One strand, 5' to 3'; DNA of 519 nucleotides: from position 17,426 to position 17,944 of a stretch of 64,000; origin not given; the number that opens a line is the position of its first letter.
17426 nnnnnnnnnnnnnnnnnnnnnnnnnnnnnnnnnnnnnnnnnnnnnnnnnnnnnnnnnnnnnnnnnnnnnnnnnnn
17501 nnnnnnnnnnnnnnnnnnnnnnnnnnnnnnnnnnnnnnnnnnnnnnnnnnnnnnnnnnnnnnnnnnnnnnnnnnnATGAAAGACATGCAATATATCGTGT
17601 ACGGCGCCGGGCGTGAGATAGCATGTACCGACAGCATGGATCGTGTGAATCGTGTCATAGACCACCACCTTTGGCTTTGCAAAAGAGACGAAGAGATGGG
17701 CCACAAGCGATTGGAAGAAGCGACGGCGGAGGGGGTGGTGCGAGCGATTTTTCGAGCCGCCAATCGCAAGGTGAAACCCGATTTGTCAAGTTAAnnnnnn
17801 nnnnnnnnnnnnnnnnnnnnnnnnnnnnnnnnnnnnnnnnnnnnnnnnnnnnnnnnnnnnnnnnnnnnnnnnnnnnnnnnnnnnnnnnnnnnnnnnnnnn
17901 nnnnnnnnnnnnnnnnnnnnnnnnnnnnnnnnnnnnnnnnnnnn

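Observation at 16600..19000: Low-G+C islet between a TonB receptor and gyrA: candidate defence islet with no named match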

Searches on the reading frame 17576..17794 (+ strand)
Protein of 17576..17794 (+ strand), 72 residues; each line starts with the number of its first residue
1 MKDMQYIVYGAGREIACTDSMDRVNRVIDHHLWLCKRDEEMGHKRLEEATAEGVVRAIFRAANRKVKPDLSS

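Call 4: search_protein_families(library=pfam, proteins=[window:17576-17794:+], max_evalue=1)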
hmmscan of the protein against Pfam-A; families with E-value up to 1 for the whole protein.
window:17576-17794:+ (72 aa): 0 families

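Call 5: search_protein_families(library=padloc, proteins=[window:17576-17794:+], max_evalue=1)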
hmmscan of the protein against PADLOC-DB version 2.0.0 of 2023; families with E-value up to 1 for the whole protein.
window:17576-17794:+ (72 aa): 0 families

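Call 7: search_protein_families(library=ncbifam, proteins=[window:17576-17794:+], max_evalue=1)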
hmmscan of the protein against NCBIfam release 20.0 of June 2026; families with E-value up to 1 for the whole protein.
window:17576-17794:+ (72 aa): 0 families

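Call 8: search_protein_families(library=phrogs, proteins=[window:17576-17794:+], max_evalue=1)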
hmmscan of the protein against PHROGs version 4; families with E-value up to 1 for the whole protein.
window:17576-17794:+ (72 aa): 0 families
